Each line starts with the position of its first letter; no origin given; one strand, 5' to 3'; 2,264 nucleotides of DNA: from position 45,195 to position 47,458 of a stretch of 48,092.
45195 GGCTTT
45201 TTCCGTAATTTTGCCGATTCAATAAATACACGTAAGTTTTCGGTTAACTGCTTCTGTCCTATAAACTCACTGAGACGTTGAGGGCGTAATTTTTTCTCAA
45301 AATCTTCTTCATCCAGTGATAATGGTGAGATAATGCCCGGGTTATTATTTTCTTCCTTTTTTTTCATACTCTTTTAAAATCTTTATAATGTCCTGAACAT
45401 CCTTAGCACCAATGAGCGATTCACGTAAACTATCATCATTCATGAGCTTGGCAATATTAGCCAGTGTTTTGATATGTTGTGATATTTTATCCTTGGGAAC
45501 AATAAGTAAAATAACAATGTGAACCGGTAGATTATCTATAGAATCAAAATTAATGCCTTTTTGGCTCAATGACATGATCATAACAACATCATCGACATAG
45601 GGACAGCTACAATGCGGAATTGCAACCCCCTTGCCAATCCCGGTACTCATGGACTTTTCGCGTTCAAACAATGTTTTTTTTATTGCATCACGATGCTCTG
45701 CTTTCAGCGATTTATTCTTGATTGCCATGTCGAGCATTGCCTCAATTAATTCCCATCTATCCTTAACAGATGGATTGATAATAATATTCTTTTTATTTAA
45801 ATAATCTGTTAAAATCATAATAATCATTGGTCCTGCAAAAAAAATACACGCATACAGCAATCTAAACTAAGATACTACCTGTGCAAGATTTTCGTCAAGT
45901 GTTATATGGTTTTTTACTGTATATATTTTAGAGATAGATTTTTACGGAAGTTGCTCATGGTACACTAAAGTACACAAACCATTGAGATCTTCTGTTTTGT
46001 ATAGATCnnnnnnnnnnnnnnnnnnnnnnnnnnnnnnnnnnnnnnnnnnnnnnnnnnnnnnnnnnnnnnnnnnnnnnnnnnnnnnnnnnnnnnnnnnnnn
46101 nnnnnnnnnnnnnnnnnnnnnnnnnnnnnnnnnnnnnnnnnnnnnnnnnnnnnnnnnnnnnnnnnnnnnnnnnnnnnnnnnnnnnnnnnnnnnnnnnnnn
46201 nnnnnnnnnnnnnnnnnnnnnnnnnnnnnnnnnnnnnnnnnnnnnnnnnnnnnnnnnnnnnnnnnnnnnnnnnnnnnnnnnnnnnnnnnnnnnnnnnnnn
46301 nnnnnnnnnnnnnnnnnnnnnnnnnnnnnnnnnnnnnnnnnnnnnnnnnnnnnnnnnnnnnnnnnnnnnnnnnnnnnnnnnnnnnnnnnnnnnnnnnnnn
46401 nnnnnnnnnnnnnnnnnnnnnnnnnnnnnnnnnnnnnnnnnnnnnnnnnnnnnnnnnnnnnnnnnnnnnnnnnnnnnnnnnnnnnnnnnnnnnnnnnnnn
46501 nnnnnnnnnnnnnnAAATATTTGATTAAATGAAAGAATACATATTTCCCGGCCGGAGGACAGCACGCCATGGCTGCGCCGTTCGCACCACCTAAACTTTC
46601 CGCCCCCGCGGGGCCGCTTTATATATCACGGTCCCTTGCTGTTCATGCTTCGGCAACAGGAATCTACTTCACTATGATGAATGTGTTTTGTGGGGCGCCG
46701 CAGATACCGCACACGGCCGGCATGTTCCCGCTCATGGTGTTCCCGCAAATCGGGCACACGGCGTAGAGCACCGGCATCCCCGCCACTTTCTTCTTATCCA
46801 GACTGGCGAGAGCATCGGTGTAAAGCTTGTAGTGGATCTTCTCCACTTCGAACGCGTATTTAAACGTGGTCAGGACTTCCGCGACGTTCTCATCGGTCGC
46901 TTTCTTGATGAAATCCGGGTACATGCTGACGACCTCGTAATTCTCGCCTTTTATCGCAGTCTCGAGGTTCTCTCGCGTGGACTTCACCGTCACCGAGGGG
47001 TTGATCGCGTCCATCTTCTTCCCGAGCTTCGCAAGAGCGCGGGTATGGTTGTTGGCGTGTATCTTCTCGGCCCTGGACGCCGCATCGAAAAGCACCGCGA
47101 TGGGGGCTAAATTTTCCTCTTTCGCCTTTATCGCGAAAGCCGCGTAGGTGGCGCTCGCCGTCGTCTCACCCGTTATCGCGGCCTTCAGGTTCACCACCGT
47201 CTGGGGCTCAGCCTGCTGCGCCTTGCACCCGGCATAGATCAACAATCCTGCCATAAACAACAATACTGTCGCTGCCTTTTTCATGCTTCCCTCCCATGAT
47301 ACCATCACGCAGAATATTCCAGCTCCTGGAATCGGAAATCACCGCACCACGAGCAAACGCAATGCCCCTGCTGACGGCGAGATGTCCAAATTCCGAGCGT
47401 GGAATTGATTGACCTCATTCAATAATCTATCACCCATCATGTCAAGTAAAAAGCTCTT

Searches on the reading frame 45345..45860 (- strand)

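Call 23: search_protein_families(library=pfam, proteins=[window:45345-45860:-], max_evalue=0.01)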
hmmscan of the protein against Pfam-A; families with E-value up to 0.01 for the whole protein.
window:45345-45860:- (171 aa): 3 families
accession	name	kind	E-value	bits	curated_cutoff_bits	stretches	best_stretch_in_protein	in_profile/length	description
PF00359.27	PTS_EIIA_2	-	3.7e-34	118.2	27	1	20-164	2-143/144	Phosphoenolpyruvate-dependent sugar phosphotransferase system, EIIA 2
PF07565.18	Band_3_cyto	-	0.0002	21.6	34.3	0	102-165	215-280/294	Band 3 cytoplasmic domain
PF19762.4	DUF6249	-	0.0052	17.2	33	0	4-63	5-59/104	Domain of unknown function (DUF6249)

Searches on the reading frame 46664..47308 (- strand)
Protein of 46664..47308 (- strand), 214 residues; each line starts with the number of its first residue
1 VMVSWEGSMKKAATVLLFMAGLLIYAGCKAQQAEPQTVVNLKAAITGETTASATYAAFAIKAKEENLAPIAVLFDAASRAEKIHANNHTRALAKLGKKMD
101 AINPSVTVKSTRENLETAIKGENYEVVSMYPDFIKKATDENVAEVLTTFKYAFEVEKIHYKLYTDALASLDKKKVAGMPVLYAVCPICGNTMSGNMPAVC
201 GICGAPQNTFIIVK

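Call 23: search_protein_families(library=pfam, proteins=[window:46664-47308:-], max_evalue=0.01)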
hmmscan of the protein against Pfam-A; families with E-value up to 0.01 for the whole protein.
window:46664-47308:- (214 aa): 3 families
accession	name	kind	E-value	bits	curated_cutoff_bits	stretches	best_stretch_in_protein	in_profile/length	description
PF02915.23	Rubrerythrin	-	8e-23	81.8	22.8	1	40-165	2-135/137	Rubrerythrin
PF21349.2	RUBY_RBDX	-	4.8e-06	26.4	26.5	1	184-210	2-29/30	Rubrerythrin, rubredoxin-like domain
PF00210.30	Ferritin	-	0.00047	20.5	24.5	1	41-141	4-113/142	Ferritin-like domain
